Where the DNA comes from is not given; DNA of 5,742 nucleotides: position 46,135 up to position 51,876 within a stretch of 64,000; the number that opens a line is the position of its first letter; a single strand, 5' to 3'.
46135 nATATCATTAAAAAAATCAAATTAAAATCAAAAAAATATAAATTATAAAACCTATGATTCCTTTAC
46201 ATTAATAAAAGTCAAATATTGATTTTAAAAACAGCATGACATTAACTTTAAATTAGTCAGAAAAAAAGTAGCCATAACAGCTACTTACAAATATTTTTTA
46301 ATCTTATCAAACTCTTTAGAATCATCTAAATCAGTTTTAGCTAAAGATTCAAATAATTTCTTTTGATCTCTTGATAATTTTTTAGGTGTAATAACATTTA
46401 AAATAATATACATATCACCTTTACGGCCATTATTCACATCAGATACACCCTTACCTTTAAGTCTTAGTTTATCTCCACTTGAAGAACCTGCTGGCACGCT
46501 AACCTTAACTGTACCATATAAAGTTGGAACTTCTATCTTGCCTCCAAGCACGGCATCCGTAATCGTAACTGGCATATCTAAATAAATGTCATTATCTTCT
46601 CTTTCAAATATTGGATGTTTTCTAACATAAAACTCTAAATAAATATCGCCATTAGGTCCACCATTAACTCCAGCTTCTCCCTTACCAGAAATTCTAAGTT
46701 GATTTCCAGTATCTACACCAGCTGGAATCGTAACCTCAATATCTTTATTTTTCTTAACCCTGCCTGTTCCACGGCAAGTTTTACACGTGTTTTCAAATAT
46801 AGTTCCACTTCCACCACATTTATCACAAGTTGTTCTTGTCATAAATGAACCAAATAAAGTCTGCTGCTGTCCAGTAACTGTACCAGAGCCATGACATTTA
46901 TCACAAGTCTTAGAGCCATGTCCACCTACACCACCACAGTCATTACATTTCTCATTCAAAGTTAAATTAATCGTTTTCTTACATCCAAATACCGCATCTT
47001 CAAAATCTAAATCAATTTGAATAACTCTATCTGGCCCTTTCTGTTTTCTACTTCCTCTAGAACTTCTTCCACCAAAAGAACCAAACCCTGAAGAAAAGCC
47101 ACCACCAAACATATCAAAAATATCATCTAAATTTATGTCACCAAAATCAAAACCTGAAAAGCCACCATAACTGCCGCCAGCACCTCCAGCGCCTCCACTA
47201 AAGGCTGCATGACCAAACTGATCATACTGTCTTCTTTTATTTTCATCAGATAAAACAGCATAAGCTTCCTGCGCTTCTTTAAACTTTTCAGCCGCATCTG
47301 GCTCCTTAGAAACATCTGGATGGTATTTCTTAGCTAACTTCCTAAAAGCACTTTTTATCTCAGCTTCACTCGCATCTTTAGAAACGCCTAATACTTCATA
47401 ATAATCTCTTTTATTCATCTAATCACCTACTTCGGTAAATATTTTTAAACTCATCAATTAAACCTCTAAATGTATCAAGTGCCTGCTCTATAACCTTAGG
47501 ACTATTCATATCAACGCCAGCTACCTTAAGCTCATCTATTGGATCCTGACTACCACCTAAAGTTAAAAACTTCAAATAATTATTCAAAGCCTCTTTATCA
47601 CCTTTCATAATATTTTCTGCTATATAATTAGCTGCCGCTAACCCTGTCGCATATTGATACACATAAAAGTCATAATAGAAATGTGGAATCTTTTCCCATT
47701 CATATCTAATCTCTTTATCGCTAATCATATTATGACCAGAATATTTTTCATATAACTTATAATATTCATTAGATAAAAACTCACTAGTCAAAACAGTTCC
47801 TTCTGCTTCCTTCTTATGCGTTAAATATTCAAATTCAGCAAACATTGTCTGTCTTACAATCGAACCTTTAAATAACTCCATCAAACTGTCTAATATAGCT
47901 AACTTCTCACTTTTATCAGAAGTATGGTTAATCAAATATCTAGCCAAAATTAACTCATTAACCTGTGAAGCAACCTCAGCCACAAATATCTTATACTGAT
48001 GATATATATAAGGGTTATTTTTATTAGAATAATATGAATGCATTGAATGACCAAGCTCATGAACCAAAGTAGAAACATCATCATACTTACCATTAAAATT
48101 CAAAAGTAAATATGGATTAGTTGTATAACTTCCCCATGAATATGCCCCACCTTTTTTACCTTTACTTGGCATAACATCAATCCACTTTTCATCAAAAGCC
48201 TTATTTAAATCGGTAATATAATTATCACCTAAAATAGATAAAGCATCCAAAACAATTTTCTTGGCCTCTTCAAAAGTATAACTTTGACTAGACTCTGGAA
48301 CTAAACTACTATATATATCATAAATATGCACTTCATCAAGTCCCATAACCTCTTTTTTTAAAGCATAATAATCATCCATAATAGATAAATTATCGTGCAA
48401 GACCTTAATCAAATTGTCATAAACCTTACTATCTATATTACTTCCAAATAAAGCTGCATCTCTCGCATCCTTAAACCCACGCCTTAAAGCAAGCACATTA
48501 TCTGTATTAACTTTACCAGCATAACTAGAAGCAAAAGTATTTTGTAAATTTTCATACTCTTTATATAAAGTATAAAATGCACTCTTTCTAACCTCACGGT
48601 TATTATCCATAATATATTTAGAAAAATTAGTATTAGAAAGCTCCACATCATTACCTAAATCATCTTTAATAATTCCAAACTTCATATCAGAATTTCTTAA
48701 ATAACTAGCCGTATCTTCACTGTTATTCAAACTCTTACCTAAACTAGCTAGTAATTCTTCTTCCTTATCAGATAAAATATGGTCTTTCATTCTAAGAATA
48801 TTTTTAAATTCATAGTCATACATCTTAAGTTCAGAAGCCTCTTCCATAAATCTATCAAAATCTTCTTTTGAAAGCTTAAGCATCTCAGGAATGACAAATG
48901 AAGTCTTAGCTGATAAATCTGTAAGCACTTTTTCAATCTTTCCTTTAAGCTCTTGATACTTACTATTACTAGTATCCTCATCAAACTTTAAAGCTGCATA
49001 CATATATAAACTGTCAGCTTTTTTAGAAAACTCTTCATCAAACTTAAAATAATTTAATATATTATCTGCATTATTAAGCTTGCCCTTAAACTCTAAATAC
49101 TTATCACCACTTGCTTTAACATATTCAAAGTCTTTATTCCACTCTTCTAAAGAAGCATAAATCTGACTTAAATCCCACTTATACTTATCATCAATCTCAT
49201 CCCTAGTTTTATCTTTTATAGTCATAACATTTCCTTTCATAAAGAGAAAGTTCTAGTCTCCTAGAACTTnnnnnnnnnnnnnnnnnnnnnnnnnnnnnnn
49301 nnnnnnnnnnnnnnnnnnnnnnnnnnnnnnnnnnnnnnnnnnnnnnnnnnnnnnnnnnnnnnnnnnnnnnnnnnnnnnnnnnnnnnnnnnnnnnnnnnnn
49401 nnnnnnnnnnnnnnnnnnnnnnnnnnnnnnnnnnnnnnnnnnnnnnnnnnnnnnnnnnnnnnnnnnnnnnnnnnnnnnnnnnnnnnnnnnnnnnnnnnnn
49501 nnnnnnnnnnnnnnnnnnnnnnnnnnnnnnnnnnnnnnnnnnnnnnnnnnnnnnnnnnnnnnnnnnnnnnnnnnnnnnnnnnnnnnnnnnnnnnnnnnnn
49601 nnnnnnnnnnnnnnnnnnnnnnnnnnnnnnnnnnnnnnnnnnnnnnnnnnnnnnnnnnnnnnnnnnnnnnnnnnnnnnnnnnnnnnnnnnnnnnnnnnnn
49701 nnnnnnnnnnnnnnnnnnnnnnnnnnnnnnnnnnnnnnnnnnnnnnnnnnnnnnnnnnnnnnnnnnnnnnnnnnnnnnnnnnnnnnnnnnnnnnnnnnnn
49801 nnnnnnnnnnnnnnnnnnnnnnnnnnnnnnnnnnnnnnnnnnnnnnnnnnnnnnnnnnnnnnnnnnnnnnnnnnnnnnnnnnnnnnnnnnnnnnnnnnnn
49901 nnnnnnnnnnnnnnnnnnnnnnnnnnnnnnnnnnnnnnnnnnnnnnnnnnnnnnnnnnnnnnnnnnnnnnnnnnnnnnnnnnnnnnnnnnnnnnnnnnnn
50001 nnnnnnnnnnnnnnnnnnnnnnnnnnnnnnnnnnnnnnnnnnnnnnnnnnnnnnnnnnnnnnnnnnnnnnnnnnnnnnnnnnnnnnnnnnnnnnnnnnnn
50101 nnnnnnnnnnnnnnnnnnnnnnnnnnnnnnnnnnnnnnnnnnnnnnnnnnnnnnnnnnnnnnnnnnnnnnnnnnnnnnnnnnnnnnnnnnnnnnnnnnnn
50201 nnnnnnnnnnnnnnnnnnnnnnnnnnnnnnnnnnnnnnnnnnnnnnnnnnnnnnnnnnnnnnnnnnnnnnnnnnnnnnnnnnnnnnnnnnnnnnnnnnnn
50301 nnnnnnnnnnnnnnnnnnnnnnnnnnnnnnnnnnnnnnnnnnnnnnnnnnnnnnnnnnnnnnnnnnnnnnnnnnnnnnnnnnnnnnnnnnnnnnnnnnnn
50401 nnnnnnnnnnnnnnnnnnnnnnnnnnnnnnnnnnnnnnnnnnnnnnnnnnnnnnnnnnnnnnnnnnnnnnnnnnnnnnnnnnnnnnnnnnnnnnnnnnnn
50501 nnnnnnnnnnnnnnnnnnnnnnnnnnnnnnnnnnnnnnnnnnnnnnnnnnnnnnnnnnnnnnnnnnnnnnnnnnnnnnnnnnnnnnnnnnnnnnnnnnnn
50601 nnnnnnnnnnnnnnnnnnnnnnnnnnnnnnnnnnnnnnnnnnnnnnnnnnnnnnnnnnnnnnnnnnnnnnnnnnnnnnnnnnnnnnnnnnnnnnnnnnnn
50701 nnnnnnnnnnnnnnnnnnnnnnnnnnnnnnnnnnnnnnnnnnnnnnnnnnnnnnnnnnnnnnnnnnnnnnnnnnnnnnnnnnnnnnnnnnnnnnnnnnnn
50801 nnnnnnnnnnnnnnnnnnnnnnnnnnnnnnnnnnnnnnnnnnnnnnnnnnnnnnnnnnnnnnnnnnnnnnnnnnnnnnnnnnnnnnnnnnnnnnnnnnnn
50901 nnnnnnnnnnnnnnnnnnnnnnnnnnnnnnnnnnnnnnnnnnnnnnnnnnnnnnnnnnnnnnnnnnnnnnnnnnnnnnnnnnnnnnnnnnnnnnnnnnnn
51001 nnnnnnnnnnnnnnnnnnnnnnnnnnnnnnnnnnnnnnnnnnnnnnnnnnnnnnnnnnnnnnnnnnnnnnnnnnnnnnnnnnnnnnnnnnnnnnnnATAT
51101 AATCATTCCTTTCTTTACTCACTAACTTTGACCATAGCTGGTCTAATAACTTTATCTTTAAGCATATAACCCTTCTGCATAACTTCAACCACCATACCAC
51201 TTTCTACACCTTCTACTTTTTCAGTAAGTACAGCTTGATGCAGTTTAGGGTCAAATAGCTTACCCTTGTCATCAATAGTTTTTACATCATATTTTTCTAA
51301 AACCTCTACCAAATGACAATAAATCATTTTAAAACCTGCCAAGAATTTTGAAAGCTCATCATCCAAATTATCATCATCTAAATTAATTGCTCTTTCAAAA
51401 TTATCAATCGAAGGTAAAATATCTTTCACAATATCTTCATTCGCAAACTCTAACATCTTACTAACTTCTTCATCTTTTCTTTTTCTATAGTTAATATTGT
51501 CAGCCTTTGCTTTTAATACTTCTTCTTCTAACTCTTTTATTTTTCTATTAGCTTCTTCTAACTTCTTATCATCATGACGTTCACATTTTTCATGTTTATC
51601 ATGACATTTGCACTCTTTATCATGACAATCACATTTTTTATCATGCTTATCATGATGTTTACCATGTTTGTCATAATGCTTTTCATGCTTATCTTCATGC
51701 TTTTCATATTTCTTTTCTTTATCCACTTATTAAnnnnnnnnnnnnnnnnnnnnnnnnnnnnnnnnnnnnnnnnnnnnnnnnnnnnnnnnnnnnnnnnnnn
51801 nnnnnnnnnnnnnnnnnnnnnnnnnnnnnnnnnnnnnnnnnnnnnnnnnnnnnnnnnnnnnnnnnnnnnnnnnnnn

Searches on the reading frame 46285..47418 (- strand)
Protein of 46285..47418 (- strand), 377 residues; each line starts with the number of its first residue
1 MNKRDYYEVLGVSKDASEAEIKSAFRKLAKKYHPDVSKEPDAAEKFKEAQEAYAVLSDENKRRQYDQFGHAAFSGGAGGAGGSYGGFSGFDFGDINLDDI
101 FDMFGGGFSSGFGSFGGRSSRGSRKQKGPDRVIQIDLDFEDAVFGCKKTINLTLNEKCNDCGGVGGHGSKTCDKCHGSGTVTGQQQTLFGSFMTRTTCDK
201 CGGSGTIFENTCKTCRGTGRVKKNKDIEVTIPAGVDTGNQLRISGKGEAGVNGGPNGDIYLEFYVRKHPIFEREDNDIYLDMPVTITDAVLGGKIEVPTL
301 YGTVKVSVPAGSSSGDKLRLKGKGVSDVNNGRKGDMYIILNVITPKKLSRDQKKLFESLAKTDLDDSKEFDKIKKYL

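Call 98: search_protein_families(library=pfam, proteins=[window:46285-47418:-], max_evalue=0.00001)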
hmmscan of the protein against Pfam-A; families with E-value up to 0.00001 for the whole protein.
window:46285-47418:- (377 aa): 3 families
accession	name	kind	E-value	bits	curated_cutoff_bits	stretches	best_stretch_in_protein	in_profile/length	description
PF01556.23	DnaJ_C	-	5.5e-51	173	26.6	1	133-345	3-152/152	DnaJ C terminal domain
PF00226.36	DnaJ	-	4.5e-27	94.4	27.8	1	5-66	1-63/63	DnaJ domain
PF00684.25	DnaJ_CXXCXGXG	-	6.6e-13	49.2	32.7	1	158-219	1-65/65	DnaJ central domain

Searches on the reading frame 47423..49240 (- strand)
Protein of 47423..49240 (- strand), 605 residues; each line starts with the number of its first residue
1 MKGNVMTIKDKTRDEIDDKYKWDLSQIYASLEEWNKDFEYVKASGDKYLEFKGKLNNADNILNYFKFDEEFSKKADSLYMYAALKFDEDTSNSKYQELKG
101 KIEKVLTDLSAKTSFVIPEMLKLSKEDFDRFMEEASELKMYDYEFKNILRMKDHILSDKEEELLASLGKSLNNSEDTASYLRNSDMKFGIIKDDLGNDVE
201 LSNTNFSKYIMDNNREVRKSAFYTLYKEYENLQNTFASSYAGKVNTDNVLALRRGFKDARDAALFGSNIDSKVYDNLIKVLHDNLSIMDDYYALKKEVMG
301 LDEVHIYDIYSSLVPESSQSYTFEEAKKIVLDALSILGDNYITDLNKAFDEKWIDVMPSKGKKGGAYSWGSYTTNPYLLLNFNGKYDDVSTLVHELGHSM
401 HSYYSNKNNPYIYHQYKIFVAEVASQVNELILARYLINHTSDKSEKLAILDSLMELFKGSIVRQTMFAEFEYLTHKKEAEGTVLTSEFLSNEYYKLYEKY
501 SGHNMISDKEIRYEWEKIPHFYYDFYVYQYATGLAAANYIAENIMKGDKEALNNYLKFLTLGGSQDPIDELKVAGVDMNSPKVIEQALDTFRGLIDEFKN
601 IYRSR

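Call 98: search_protein_families(library=pfam, proteins=[window:47423-49240:-], max_evalue=0.00001)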
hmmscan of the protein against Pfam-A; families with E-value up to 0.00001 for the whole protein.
window:47423-49240:- (605 aa): 2 families
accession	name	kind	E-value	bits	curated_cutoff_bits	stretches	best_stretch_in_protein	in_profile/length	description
PF01432.26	Peptidase_M3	-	3.1e-72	244.8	27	1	212-589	5-456/457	Peptidase family M3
PF08439.15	Peptidase_M3_N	-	5.8e-18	65.3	25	1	119-188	1-70/70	Oligopeptidase F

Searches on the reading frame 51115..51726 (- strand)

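Call 98: search_protein_families(library=pfam, proteins=[window:51115-51726:-], max_evalue=0.00001)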
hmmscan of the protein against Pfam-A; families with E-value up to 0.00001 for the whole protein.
window:51115-51726:- (203 aa): 1 family
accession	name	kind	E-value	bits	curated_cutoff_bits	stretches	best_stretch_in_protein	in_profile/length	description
PF01025.24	GrpE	-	2.4e-47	161.1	25.8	1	49-203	13-165/165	GrpE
